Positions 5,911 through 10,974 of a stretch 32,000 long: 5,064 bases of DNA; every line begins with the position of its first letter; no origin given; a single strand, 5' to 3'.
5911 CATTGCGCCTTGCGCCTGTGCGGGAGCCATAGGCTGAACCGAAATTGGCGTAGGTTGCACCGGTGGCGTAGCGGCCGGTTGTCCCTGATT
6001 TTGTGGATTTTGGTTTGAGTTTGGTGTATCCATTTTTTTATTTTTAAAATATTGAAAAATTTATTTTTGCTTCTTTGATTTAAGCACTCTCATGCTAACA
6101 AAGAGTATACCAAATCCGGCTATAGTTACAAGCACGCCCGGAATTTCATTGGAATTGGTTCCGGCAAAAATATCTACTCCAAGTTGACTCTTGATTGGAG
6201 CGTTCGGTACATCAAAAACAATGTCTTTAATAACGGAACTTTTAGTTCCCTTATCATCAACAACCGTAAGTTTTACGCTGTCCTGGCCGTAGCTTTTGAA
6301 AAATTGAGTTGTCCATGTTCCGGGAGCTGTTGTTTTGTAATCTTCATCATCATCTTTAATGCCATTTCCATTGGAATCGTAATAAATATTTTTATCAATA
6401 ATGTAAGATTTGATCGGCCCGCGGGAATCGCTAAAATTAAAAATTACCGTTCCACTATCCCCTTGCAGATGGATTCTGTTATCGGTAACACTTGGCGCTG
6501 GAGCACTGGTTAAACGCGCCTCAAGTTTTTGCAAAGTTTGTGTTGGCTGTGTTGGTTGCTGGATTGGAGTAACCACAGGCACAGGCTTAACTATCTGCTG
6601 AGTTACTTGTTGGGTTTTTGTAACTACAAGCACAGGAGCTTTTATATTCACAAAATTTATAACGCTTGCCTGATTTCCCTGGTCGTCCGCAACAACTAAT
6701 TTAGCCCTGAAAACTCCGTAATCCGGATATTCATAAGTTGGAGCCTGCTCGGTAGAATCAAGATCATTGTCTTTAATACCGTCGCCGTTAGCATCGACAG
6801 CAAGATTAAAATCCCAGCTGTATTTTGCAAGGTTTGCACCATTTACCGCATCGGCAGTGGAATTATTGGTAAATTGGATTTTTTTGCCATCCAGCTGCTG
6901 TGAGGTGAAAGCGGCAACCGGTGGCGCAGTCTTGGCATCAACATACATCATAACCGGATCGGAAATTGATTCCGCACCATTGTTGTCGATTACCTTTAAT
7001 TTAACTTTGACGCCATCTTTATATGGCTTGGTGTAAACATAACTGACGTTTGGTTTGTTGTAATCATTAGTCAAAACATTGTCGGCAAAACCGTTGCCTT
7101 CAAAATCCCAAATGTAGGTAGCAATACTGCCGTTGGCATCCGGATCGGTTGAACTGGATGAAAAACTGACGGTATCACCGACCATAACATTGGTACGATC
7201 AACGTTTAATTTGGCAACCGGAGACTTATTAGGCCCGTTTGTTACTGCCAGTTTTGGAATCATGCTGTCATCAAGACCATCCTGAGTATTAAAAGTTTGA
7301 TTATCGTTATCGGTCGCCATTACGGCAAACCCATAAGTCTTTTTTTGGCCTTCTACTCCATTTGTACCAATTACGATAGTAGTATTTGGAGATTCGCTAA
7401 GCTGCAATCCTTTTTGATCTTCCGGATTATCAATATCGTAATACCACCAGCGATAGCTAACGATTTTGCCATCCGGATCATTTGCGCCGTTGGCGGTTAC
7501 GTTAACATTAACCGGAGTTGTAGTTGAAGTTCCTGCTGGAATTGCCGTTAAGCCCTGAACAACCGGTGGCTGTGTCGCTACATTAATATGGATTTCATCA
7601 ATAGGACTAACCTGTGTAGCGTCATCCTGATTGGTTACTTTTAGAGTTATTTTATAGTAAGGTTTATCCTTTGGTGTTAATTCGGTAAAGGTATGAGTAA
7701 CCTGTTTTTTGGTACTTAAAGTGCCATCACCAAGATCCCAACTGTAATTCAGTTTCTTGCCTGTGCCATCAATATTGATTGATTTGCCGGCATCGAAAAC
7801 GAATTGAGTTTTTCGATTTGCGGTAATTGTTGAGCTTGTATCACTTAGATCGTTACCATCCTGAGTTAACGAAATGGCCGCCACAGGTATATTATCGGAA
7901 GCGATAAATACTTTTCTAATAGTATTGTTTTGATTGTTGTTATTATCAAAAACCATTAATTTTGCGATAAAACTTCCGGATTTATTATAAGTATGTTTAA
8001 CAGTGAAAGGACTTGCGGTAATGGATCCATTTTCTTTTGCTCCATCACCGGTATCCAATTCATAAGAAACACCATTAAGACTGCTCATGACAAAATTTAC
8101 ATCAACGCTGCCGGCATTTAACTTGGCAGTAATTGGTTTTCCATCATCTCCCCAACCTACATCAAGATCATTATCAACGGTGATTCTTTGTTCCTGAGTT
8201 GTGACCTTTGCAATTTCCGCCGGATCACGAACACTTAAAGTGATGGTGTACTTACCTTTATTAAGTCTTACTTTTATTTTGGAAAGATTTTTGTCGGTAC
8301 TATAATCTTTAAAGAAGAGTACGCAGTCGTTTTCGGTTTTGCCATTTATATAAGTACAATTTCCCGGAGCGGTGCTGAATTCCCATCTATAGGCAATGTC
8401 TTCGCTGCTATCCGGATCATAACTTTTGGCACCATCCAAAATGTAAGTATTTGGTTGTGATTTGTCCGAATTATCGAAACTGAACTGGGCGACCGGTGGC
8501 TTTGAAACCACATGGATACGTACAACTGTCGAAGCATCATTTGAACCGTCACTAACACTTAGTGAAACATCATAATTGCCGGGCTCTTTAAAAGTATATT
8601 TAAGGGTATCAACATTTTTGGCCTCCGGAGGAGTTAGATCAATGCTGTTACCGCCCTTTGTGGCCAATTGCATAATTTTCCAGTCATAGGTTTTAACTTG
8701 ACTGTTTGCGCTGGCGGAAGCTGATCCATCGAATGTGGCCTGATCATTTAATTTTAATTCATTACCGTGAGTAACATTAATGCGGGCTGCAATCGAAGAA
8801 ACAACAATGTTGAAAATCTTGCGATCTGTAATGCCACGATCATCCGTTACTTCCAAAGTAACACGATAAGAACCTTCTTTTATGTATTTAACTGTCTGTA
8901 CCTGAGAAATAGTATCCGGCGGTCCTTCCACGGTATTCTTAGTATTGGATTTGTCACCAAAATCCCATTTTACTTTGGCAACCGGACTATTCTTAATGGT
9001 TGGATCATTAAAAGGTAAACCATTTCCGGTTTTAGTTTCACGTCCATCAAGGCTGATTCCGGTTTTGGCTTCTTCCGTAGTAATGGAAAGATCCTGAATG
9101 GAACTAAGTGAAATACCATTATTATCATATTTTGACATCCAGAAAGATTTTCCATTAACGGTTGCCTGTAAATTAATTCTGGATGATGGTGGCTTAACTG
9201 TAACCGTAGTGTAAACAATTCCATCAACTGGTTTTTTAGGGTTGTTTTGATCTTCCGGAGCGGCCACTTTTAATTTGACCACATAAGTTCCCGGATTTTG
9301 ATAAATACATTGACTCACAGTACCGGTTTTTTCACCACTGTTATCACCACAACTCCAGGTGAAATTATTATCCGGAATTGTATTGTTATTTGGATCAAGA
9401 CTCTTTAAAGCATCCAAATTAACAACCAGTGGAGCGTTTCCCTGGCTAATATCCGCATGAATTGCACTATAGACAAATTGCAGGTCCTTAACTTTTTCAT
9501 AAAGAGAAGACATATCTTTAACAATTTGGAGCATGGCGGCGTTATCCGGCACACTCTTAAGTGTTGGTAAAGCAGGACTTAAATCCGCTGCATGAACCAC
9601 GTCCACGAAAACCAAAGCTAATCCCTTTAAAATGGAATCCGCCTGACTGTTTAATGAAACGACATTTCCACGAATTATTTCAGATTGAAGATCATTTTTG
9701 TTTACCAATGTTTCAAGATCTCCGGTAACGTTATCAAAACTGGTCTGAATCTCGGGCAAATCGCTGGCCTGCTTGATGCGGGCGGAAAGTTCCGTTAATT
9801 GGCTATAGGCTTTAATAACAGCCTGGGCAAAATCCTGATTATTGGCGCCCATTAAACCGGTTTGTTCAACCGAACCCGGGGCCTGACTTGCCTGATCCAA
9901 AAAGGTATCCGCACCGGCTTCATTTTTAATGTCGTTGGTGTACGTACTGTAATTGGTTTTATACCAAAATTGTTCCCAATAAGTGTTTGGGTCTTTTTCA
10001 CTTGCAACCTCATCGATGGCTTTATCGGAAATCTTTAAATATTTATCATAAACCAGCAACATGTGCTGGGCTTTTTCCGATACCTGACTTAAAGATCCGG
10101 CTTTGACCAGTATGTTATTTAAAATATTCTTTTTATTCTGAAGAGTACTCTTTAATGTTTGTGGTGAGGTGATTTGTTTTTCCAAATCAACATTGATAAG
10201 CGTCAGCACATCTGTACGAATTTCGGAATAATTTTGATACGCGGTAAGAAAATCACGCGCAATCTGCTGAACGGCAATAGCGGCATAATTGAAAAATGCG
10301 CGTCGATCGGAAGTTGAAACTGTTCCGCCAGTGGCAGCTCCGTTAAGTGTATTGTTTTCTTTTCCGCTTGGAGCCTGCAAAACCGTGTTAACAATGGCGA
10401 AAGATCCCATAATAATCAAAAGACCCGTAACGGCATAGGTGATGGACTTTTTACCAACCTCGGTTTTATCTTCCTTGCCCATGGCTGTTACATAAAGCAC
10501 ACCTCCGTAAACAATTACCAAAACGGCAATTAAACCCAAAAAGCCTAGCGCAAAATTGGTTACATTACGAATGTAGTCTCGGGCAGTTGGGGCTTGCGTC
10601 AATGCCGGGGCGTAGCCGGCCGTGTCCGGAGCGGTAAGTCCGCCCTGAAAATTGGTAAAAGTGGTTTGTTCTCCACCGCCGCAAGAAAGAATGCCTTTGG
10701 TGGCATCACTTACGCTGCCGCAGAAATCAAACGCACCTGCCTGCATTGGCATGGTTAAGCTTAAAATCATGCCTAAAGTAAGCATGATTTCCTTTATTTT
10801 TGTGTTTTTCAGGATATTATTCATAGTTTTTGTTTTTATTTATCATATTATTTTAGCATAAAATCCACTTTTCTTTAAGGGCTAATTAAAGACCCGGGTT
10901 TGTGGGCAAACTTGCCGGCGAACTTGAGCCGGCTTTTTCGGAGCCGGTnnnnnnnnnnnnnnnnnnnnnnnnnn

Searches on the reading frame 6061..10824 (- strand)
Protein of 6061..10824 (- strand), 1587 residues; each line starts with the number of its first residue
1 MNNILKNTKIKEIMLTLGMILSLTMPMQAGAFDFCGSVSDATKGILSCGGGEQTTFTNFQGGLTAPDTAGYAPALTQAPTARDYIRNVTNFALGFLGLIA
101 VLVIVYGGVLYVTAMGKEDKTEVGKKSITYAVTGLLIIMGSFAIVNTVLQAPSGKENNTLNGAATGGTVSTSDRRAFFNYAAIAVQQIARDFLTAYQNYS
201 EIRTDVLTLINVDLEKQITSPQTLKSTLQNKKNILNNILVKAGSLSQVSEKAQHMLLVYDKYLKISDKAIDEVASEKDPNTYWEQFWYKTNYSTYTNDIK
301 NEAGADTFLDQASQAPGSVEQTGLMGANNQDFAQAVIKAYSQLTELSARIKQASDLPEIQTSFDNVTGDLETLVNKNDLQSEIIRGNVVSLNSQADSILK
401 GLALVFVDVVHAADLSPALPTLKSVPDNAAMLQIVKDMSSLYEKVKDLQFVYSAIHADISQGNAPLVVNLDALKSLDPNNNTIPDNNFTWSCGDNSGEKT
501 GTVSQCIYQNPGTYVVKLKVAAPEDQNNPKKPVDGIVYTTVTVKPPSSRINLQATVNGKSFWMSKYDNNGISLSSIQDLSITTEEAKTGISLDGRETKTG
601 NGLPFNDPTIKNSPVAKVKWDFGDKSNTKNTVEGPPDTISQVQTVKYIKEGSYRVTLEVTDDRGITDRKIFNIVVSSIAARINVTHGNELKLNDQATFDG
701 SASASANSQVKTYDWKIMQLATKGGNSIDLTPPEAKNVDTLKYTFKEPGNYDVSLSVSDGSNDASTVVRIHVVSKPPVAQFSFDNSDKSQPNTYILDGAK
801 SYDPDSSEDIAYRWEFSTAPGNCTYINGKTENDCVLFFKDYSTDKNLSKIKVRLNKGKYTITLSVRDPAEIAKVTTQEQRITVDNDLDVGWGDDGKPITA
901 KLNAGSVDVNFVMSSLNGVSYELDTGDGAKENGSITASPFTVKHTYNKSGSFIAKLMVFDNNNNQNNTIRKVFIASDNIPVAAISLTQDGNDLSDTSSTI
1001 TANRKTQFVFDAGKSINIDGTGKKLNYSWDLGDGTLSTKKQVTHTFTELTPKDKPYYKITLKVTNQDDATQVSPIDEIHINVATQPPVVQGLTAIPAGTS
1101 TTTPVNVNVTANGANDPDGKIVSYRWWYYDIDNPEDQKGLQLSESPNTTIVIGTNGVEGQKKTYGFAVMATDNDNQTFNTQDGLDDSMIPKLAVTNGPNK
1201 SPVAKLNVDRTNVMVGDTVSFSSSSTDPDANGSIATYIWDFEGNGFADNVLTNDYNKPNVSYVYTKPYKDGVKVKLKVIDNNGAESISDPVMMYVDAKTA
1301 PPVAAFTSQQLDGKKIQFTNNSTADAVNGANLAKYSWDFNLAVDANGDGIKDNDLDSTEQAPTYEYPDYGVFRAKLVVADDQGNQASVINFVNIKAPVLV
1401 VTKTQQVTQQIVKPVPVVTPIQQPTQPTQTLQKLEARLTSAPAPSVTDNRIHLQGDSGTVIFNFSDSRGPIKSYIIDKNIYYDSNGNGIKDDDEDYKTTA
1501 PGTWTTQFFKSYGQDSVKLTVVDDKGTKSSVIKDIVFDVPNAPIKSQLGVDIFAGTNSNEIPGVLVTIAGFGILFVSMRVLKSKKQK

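Call 4: search_protein_families(library=pfam, proteins=[window:6061-10824:-], max_evalue=1)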
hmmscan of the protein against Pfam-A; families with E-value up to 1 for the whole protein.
window:6061-10824:- (1587 aa): 12 families
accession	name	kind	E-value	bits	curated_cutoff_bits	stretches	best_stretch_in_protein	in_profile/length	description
PF18911.6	PKD_4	-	8.6e-59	196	27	8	1001-1078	13-83/85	PKD domain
PF00801.26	PKD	-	2.9e-43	146.2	23.5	7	1000-1070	11-72/80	PKD domain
PF22352.2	K319L-like_PKD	-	4.2e-16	59.2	27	4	1106-1177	13-75/84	K319L-like, PKD domain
PF18895.5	T4SS_pilin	-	3.6e-08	33.8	26.6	1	84-146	8-69/71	Type IV secretion system pilin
PF21027.3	Sde0182_C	-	6.4e-08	33.5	27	1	1107-1175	2-70/83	Cellulose-binding protein Sde0182, C-terminal domain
PF16967.11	TcfC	-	0.043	13.8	29.4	0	650-669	43-62/68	E-set like domain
PF14524.12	Wzt_C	-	0.046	14.1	30.4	0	851-870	91-110/143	Wzt C-terminal domain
PF23194.1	NOMO_5th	-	0.11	13.3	27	0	504-525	42-63/89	NOMO fifth transthyretin-like domain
PF07495.19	Y_Y_Y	-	0.12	12.8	26.6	0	740-770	29-62/65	Y_Y_Y domain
PF18968.5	DUF5707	-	0.16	12.4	26.8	1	649-717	15-79/98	Family of unknown function (DUF5707)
PF25592.1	DUF7937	-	0.16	11.2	31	1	73-154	259-342/402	Domain of unknown function (DUF7937)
PF05345.18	He_PIG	-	0.97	10.4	24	0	1097-1177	11-86/96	Putative Ig domain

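Call 19: search_protein_families(library=ncbifam, proteins=[window:6061-10824:-], max_evalue=0.01)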
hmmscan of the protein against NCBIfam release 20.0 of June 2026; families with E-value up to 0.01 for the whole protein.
window:6061-10824:- (1587 aa): 1 family
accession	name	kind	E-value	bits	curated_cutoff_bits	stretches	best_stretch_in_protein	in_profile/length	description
NF045849.1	ICE_MMCAP2_0565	equivalog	6.2e-06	25.8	40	1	80-149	8-77/80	Mbov_0395 family pilin-like conjugal transfer protein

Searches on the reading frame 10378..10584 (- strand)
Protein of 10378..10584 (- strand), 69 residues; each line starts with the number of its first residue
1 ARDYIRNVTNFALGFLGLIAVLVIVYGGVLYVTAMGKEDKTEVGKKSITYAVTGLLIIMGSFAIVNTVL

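Call 45: search_protein_families(library=pfam, proteins=[window:10378-10584:-], max_evalue=1)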
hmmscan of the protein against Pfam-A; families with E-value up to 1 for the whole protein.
window:10378-10584:- (69 aa): 6 families
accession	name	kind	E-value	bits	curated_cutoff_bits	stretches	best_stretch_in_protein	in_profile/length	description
PF18895.5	T4SS_pilin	-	2.1e-10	40.9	26.6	1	5-66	9-69/71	Type IV secretion system pilin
PF24396.1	DUF7541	-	0.0044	17.3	28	1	14-63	66-116/120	Family of unknown function (DUF7541)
PF04956.18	TrbC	-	0.0078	16.8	27.9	1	5-67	41-97/98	TrbC/VIRB2 pilin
PF13624.11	SurA_N_3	-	0.089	13.1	27.2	1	4-50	4-51/162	SurA-like N-terminal domain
PF03896.21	TRAP_alpha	-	0.13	11.9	24.7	1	8-42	121-158/180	Translocon-associated protein (TRAP), alpha subunit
PF04746.17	DUF575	-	0.14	12.9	25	1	4-49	8-51/101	Protein of unknown function (DUF575)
